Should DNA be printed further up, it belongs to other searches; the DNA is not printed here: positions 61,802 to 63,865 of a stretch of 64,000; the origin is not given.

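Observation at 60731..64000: Lower-G+C island with an HNH-SF2 helicase fusion operon: candidate undescribed defence-type system, truncated by the window edge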

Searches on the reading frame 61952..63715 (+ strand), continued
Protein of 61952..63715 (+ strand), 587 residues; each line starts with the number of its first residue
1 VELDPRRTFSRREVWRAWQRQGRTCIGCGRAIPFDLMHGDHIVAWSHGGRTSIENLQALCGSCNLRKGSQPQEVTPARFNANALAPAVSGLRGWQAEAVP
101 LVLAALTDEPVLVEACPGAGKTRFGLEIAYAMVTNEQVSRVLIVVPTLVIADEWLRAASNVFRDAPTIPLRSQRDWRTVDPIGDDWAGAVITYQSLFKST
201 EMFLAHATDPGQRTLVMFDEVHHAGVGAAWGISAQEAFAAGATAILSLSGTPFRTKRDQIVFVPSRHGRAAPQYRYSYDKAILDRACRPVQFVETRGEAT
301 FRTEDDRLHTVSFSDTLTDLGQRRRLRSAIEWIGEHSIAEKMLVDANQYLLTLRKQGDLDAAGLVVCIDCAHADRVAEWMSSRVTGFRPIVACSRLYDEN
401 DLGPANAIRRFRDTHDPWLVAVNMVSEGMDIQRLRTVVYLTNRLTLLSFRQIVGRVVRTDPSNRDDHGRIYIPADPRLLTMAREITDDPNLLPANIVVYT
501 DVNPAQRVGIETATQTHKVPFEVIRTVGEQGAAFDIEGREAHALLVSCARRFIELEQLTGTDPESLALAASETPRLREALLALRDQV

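Call 11: find_homologous_proteins(query=window:61952-63715:+, max_evalue=0.00001)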
Query window:61952-63715:+ (587 aa): 1266 proteins with E <= 0.00001 among 8000 candidates; the best 120 are listed.
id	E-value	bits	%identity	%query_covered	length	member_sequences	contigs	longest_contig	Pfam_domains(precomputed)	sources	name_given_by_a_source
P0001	0.0e+0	1182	88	100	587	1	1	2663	PF00270.36,PF01844.30,PF00271.38,PF14279.13,PF04851.22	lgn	-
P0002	0.0e+0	1097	100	83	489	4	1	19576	PF00270.36,PF00271.38,PF04851.22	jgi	-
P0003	1.2e-281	953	73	96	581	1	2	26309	PF00270.36,PF01844.30,PF00271.38,PF14279.13,PF04851.22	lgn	-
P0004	7.3e-278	941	71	100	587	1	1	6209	PF00270.36,PF01844.30,PF00271.38,PF14279.13,PF04851.22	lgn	-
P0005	3.2e-276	936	70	100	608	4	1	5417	PF00270.36,PF01844.30,PF14279.13,PF04851.22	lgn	-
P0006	1.1e-275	934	70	100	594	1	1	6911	PF00270.36,PF01844.30,PF00271.38,PF14279.13,PF04851.22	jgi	-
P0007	4.0e-275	932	70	99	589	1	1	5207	PF01844.30,PF00271.38,PF14279.13,PF04851.22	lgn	-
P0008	5.2e-274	928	70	100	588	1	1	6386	PF00270.36,PF01844.30,PF00271.38,PF14279.13,PF04851.22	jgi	jgi:superfamily II DNA or RNA helicase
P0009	2.3e-273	926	71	99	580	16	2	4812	PF00270.36,PF01844.30,PF00271.38,PF14279.13,PF04851.22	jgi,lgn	jgi:superfamily II DNA or RNA helicase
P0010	2.6e-273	926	70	100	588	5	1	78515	PF01844.30,PF14279.13,PF04851.22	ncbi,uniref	ncbi:superfamily II DNA or RNA helicase [Streptacidiphilus sp. MAP12-20]|uniref:DEAD/DEAH box helica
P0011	3.0e-273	926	70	99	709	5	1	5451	PF01844.30,PF00271.38,PF14279.13,PF04851.22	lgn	-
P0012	5.8e-272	921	70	100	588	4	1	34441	PF00270.36,PF01844.30,PF00271.38,PF14279.13,PF04851.22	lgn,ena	-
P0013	2.6e-271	919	71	99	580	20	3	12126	PF00270.36,PF01844.30,PF00271.38,PF14279.13,PF04851.22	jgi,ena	jgi:superfamily II DNA or RNA helicase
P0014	5.1e-271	918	70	99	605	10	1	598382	PF00270.36,PF01844.30,PF00271.38,PF14279.13,PF04851.22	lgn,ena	-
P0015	5.4e-271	918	69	100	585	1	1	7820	PF00270.36,PF01844.30,PF00271.38,PF14279.13,PF04851.22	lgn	-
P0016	2.4e-270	916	70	100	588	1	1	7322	PF01844.30,PF14279.13,PF04851.22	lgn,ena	-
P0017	1.1e-269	914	70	100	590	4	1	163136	PF01844.30,PF00271.38,PF14279.13,PF04851.22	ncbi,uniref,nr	ncbi:DEAD/DEAH box helicase family protein [Pseudonocardia acaciae]|uniref:DEAD/DEAH box helicase fa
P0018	1.4e-269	914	69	98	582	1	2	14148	PF00270.36,PF01844.30,PF00271.38,PF14279.13,PF04851.22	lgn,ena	-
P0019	3.4e-268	909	70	99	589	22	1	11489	PF01844.30,PF00271.38,PF14279.13,PF04851.22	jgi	jgi:superfamily II DNA or RNA helicase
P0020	6.0e-268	908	69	99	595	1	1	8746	PF00270.36,PF01844.30,PF00271.38,PF14279.13,PF04851.22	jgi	jgi:superfamily II DNA or RNA helicase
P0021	9.4e-267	904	70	100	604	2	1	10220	PF01844.30,PF00271.38,PF14279.13,PF04851.22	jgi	jgi:superfamily II DNA or RNA helicase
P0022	2.8e-266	903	70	99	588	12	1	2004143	PF01844.30,PF00271.38,PF14279.13,PF04851.22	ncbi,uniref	ncbi:DEAD/DEAH box helicase family protein [Streptomyces sp. NPDC048523]|uniref:DEAD/DEAH box helica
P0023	8.9e-266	901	68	100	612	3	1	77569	PF00270.36,PF01844.30,PF00271.38,PF14279.13,PF04851.22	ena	-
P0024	1.6e-264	897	70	96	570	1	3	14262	PF00270.36,PF01844.30,PF00271.38,PF14279.13,PF04851.22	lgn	-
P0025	2.7e-264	896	67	100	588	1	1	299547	PF01844.30,PF00271.38,PF14279.13,PF04851.22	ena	-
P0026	1.3e-261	887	68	100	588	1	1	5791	PF00270.36,PF01844.30,PF14279.13,PF04851.22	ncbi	ncbi:MAG: DEAD/DEAH box helicase family protein [Acidimicrobiales bacterium]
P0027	1.7e-261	887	67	99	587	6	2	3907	PF00270.36,PF01844.30,PF14279.13,PF04851.22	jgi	jgi:superfamily II DNA or RNA helicase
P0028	1.8e-261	887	68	100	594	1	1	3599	PF00270.36,PF01844.30,PF00271.38,PF14279.13,PF04851.22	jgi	jgi:superfamily II DNA or RNA helicase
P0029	4.0e-261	886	67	97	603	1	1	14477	PF01844.30,PF00271.38,PF14279.13,PF04851.22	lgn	-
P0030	1.1e-260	884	67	99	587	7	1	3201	PF01844.30,PF00271.38,PF14279.13,PF04851.22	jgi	jgi:superfamily II DNA or RNA helicase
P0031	9.5e-260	881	68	97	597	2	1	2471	PF01844.30,PF00271.38,PF14279.13,PF04851.22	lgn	-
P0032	1.2e-259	881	68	100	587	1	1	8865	PF01844.30,PF00271.38,PF14279.13,PF04851.22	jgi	jgi:superfamily II DNA or RNA helicase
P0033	1.2e-259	881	72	93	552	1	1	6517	PF00270.36,PF01844.30,PF00271.38,PF14279.13,PF04851.22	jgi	jgi:superfamily II DNA or RNA helicase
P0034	6.9e-259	878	69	96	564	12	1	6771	PF01844.30,PF00271.38,PF14279.13,PF04851.22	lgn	-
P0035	1.1e-257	874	66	99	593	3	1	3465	PF01844.30,PF14279.13,PF04851.22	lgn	-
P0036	1.7e-257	874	66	100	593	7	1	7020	PF01844.30,PF00271.38,PF14279.13,PF04851.22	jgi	jgi:superfamily II DNA or RNA helicase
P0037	2.7e-257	873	68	99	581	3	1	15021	PF01844.30,PF00271.38,PF14279.13,PF04851.22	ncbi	ncbi:MAG: DEAD/DEAH box helicase family protein [Acidimicrobiales bacterium]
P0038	8.4e-257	871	67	99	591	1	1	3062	PF01844.30,PF00271.38,PF14279.13,PF04851.22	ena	-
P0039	3.2e-256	869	67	100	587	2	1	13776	PF01844.30,PF00271.38,PF14279.13,PF04851.22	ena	-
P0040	4.4e-256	869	66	99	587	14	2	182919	PF01844.30,PF00271.38,PF14279.13,PF04851.22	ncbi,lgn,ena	-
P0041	6.9e-256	868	70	94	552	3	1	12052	PF00270.36,PF01844.30,PF00271.38,PF14279.13,PF04851.22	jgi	jgi:superfamily II DNA or RNA helicase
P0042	9.9e-256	868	67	98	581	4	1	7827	PF01844.30,PF00271.38,PF14279.13,PF04851.22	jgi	-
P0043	5.3e-255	865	66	99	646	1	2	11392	PF00270.36,PF01844.30,PF00271.38,PF14279.13,PF04851.22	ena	-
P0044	5.8e-255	865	70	94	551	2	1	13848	PF00270.36,PF01844.30,PF00271.38,PF14279.13,PF04851.22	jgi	jgi:superfamily II DNA or RNA helicase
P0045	6.5e-255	865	66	96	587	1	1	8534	PF01844.30,PF00271.38,PF14279.13,PF04851.22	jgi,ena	-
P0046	6.2e-254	862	65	100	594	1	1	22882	PF01844.30,PF00271.38,PF14279.13,PF04851.22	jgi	jgi:superfamily II DNA or RNA helicase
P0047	8.2e-254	862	66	98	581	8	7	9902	PF01844.30,PF00271.38,PF14279.13,PF04851.22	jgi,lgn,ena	jgi:superfamily II DNA or RNA helicase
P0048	1.1e-253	861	66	100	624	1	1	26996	PF01844.30,PF00271.38,PF14279.13,PF04851.22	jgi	-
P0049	2.0e-253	860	65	100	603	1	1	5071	PF01844.30,PF00271.38,PF14279.13,PF04851.22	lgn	-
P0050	2.8e-253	860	64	100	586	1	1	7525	PF00270.36,PF01844.30,PF00271.38,PF14279.13,PF04851.22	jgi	jgi:superfamily II DNA or RNA helicase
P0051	5.3e-253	859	65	100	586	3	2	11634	PF00270.36,PF01844.30,PF00271.38,PF14279.13,PF04851.22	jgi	jgi:superfamily II DNA or RNA helicase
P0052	2.8e-252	856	66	100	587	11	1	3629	PF01844.30,PF00271.38,PF14279.13,PF04851.22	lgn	-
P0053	5.0e-252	856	66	99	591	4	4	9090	PF00270.36,PF01844.30,PF00271.38,PF14279.13,PF04851.22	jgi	jgi:superfamily II DNA or RNA helicase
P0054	8.8e-252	855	66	95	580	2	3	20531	PF01844.30,PF14279.13,PF04851.22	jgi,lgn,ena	-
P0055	1.3e-251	854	66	99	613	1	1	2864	PF01844.30,PF00271.38,PF14279.13,PF04851.22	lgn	-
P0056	1.4e-251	854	70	94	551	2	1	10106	PF00270.36,PF01844.30,PF00271.38,PF14279.13,PF04851.22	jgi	jgi:superfamily II DNA or RNA helicase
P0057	2.3e-251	853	66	99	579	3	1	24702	PF00270.36,PF01844.30,PF00271.38,PF14279.13,PF04851.22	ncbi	-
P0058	2.3e-251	853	66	98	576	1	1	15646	PF01844.30,PF00271.38,PF14279.13,PF04851.22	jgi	jgi:superfamily II DNA or RNA helicase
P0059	4.9e-251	852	66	99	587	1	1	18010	PF00270.36,PF01844.30,PF14279.13,PF04851.22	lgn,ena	-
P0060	1.6e-250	851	66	99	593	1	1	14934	PF01844.30,PF00271.38,PF14279.13,PF04851.22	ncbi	ncbi:MAG: DEAD/DEAH box helicase family protein [Acidimicrobiales bacterium]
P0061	4.4e-250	849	65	99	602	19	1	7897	PF01844.30,PF00271.38,PF14279.13,PF04851.22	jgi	jgi:superfamily II DNA or RNA helicase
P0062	6.7e-250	849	64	100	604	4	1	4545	PF00270.36,PF01844.30,PF00271.38,PF14279.13,PF04851.22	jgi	jgi:superfamily II DNA or RNA helicase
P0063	9.7e-250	848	65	99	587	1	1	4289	PF00270.36,PF01844.30,PF00271.38,PF14279.13,PF04851.22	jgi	jgi:superfamily II DNA or RNA helicase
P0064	1.1e-249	848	65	98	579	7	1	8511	PF01844.30,PF00271.38,PF14279.13,PF04851.22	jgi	jgi:superfamily II DNA or RNA helicase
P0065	1.5e-249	847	65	99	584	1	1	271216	PF01844.30,PF14279.13,PF04851.22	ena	-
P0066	1.7e-249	847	66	100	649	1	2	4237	PF01844.30,PF00271.38,PF14279.13,PF04851.22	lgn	-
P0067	1.9e-249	847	65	99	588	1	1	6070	PF01844.30,PF00271.38,PF14279.13,PF04851.22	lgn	-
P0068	1.1e-247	841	67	92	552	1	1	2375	PF00270.36,PF01844.30,PF00271.38,PF14279.13,PF04851.22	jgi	jgi:superfamily II DNA or RNA helicase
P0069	3.9e-247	840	69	92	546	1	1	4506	PF00271.38,PF04851.22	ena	-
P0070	4.3e-247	839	65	99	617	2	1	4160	PF01844.30,PF00271.38,PF14279.13,PF04851.22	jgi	-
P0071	4.8e-247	839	70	91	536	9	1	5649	PF00270.36,PF00271.38,PF04851.22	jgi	jgi:superfamily II DNA or RNA helicase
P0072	5.1e-247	839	64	99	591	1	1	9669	PF00270.36,PF01844.30,PF00271.38,PF14279.13,PF04851.22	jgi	-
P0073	5.2e-247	839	64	99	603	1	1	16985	PF00270.36,PF01844.30,PF14279.13,PF04851.22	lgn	-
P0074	6.1e-247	839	69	94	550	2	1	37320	PF01844.30,PF00271.38,PF14279.13,PF04851.22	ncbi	-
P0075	1.7e-246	837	68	94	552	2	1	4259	PF00270.36,PF01844.30,PF00271.38,PF14279.13,PF04851.22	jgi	jgi:superfamily II DNA or RNA helicase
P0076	1.2e-245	835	65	100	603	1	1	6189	PF01844.30,PF00271.38,PF14279.13,PF04851.22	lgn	-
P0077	1.1e-244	831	65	100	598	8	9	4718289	PF01844.30,PF14279.13,PF04851.22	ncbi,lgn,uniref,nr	ncbi:DEAD/DEAH box helicase family protein [Mycobacteroides abscessus]|uniref:DEAD/DEAH box helicase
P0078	1.2e-244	831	65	99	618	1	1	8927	PF01844.30,PF00271.38,PF14279.13,PF04851.22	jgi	jgi:superfamily II DNA or RNA helicase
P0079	2.6e-244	830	65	99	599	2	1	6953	PF00270.36,PF01844.30,PF00271.38,PF14279.13,PF04851.22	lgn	-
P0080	7.1e-244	829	64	99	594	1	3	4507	PF00270.36,PF01844.30,PF14279.13,PF04851.22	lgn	-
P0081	2.4e-243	827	64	98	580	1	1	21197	PF00270.36,PF01844.30,PF00271.38,PF14279.13,PF04851.22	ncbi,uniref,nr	ncbi:DEAD/DEAH box helicase family protein [Mycobacterium mantenii]|uniref:DEAD/DEAH box helicase fa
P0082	2.2e-242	824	64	99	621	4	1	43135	PF01844.30,PF00271.38,PF14279.13,PF04851.22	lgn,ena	-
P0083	2.6e-242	824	64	99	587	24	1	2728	PF01844.30,PF00271.38,PF14279.13,PF04851.22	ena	-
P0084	2.8e-242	823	63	100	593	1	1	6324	PF00270.36,PF01844.30,PF00271.38,PF14279.13,PF04851.22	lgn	-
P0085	3.3e-242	823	64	99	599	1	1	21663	PF00270.36,PF01844.30,PF14279.13,PF04851.22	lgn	-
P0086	4.2e-242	823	68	94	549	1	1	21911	PF01844.30,PF00271.38,PF04851.22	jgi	-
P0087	3.3e-241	820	64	99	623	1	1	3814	PF01844.30,PF14279.13,PF04851.22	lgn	-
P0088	1.6e-240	818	63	99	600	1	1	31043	PF00270.36,PF01844.30,PF00271.38,PF14279.13,PF04851.22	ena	-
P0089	5.9e-240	816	64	99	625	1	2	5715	PF00270.36,PF01844.30,PF00271.38,PF14279.13,PF04851.22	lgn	-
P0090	6.3e-240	816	67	90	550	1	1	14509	PF01844.30,PF00271.38,PF14279.13,PF04851.22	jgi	jgi:superfamily II DNA or RNA helicase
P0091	1.1e-237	808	69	91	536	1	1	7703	PF00270.36,PF00271.38,PF04851.22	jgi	jgi:superfamily II DNA or RNA helicase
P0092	2.6e-237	807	66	94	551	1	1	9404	PF01844.30,PF00271.38,PF14279.13,PF04851.22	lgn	-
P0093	1.8e-236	804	62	99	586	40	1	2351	PF01844.30,PF00271.38,PF14279.13,PF04851.22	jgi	jgi:superfamily II DNA or RNA helicase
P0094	2.7e-236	804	63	98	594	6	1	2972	PF01844.30,PF00271.38,PF14279.13,PF04851.22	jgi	jgi:superfamily II DNA or RNA helicase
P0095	6.1e-236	803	62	98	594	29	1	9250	PF00270.36,PF01844.30,PF00271.38,PF14279.13,PF04851.22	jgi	-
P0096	1.6e-235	801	62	99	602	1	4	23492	PF00270.36,PF01844.30,PF00271.38,PF14279.13,PF04851.22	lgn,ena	-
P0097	2.0e-235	801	66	93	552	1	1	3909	PF01844.30,PF14279.13,PF04851.22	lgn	-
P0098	2.5e-235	800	63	98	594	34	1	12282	PF00270.36,PF01844.30,PF00271.38,PF14279.13,PF04851.22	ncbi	-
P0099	4.0e-235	800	65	94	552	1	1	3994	PF01844.30,PF14279.13,PF04851.22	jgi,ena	-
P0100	1.4e-234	798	63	99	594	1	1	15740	PF00270.36,PF01844.30,PF00271.38,PF14279.13,PF04851.22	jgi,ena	-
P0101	2.2e-233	794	66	94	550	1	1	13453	PF01844.30,PF00271.38,PF14279.13,PF04851.22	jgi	jgi:superfamily II DNA or RNA helicase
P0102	3.1e-233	794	61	98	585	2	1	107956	PF00270.36,PF01844.30,PF00271.38,PF14279.13,PF04851.22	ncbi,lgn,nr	ncbi:MAG: DEAD/DEAH box helicase family protein [Gemmatimonadaceae bacterium]|nr:DEAD/DEAH box helic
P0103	1.2e-232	792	62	99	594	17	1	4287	PF01844.30,PF00271.38,PF14279.13,PF04851.22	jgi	jgi:superfamily II DNA or RNA helicase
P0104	6.0e-232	789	62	99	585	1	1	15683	PF00270.36,PF01844.30,PF00271.38,PF14279.13,PF04851.22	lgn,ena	-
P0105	3.9e-231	787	62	99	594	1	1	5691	PF00270.36,PF01844.30,PF00271.38,PF14279.13,PF04851.22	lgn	-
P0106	7.0e-231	786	60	100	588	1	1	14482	PF01844.30,PF00271.38,PF14279.13,PF04851.22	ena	-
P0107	5.4e-230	783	66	90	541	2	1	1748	PF00271.38,PF04851.22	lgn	-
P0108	5.6e-230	783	67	91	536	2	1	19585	PF00270.36,PF04851.22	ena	-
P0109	1.3e-229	782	64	94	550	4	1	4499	PF00270.36,PF01844.30,PF00271.38,PF04851.22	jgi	jgi:superfamily II DNA or RNA helicase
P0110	3.5e-229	780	62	99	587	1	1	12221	PF00270.36,PF01844.30,PF13245.13,PF00271.38,PF14279.13,PF04851.22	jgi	jgi:superfamily II DNA or RNA helicase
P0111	3.5e-229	780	65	91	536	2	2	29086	PF00271.38,PF04851.22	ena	-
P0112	6.7e-229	779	65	93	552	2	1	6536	PF01844.30,PF00271.38,PF14279.13,PF04851.22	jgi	jgi:superfamily II DNA or RNA helicase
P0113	1.3e-228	778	65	94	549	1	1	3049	PF00270.36,PF01844.30,PF00271.38,PF14279.13,PF04851.22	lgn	-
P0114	2.4e-228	777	65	94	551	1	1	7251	PF01844.30,PF00271.38,PF14279.13,PF04851.22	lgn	-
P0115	4.2e-228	777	63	94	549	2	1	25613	PF00270.36,PF01844.30,PF00271.38,PF14279.13,PF04851.22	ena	-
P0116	2.2e-226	771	60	98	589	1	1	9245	PF00270.36,PF01844.30,PF00271.38,PF14279.13,PF04851.22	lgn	-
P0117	3.8e-225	767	64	94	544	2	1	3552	PF01844.30,PF14279.13,PF04851.22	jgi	-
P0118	3.8e-225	767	61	96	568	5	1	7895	PF00270.36,PF01844.30,PF00271.38,PF14279.13,PF04851.22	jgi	jgi:superfamily II DNA or RNA helicase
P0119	5.0e-225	767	61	97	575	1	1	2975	PF00270.36,PF01844.30,PF00271.38,PF14279.13,PF04851.22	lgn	-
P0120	6.2e-225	766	61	99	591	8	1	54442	PF01844.30,PF00271.38,PF14279.13,PF04851.22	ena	-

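Call 12: find_encoding_contigs(protein=P0002, flank=10000, max_places=3)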
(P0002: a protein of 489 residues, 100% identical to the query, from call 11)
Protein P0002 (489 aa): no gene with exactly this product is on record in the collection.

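Call 13: find_encoding_contigs(protein=P0077, flank=10000, max_places=4)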
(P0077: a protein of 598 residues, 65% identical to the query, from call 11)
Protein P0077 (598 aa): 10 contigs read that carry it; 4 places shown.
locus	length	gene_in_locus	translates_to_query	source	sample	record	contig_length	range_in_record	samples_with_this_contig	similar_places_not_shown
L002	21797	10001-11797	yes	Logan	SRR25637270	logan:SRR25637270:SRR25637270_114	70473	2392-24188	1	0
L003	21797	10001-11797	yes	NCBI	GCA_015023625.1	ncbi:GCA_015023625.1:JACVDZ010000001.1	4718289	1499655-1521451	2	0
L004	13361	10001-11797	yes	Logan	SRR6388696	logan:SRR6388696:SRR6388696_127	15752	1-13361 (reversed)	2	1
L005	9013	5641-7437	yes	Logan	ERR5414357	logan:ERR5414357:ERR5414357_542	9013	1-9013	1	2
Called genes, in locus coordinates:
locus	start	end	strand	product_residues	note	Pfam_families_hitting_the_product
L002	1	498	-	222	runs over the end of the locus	-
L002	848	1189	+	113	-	-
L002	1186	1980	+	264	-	-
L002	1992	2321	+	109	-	-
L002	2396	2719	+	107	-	-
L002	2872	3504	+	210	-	-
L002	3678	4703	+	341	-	PF01844:HNH (weak)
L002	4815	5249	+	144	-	-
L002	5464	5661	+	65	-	PF12728:HTH_17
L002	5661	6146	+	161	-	-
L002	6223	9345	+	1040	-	-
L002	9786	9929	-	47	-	-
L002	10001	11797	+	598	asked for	PF01844:HNH, PF14279:HNH_5, PF04851:ResIII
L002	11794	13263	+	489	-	-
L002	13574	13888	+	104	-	-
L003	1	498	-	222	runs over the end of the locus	-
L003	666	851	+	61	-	-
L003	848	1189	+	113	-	-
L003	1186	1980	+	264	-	-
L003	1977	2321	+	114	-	-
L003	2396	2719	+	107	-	-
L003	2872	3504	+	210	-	-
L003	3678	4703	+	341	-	PF01844:HNH (weak)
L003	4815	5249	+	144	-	-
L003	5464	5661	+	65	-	PF12728:HTH_17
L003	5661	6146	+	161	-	-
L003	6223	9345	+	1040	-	-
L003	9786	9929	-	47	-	-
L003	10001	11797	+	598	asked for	PF01844:HNH, PF14279:HNH_5, PF04851:ResIII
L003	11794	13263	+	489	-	-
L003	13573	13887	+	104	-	-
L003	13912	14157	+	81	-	-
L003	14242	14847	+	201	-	-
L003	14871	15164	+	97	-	PF00462:Glutaredoxin (weak)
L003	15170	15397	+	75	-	PF12728:HTH_17 (weak)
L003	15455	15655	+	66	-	-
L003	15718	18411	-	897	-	-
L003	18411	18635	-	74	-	PF13384:HTH_23 (weak), PF13518:HTH_28 (weak)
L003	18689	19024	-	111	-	PF02796:HTH_7 (faint), PF13384:HTH_23 (weak)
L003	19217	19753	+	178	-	PF05481:Myco_19_kDa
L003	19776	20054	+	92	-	-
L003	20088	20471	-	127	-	-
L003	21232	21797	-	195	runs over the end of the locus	-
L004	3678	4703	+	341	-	PF01844:HNH (weak)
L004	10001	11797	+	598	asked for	PF01844:HNH, PF14279:HNH_5, PF04851:ResIII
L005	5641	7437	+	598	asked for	PF01844:HNH, PF14279:HNH_5, PF04851:ResIII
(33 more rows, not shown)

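Call 14: find_encoding_contigs(protein=P0022, flank=10000, max_places=3)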
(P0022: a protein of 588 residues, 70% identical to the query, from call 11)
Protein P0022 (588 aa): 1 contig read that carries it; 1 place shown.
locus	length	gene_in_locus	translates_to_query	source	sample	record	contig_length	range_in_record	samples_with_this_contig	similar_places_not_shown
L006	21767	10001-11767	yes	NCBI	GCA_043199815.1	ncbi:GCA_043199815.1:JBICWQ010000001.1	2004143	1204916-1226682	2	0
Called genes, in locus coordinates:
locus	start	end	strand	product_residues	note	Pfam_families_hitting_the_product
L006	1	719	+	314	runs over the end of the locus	-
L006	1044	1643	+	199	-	PF09346:SMI1_KNR4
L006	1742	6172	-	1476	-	PF25275:Golvesin_C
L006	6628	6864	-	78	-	-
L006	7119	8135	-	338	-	-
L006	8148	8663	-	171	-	-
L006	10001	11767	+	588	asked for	PF01844:HNH, PF14279:HNH_5, PF04851:ResIII, PF00271:Helicase_C (weak)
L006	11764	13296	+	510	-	-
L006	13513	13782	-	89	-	-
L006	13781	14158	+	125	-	-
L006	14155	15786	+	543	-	PF00580:UvrD-helicase, PF13245:AAA_19, PF13604:AAA_30 (faint), PF01443:Viral_helicase1 (faint), PF00580:UvrD-helicase, PF13361:UvrD_C (weak)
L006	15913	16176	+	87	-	-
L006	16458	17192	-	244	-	PF03358:FMN_red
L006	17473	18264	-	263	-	PF13483:Lactamase_B_3 (weak), PF12706:Lactamase_B_2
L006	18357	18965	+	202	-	PF07336:ABATE, PF11706:zf-CGNR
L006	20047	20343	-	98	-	-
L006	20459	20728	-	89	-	-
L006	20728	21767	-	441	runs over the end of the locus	PF06965:Na_H_antiport_1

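Call 17: search_protein_families(library=pfam, proteins=[L003:11794-13263:+, L006:11764-13296:+, L001:2826-3650:+, L003:6223-9345:+, L006:13781-14158:+], max_evalue=1)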
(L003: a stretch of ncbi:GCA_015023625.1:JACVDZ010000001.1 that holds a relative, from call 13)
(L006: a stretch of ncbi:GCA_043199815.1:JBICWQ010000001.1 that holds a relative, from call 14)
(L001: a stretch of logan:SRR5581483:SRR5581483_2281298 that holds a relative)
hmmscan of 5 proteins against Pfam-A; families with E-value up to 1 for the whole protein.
L003:11794-13263:+ (489 aa): 0 families

L006:11764-13296:+ (510 aa): 0 families

L001:2826-3650:+ (275 aa): 0 families

L003:6223-9345:+ (1040 aa): 0 families

L006:13781-14158:+ (125 aa): 0 families
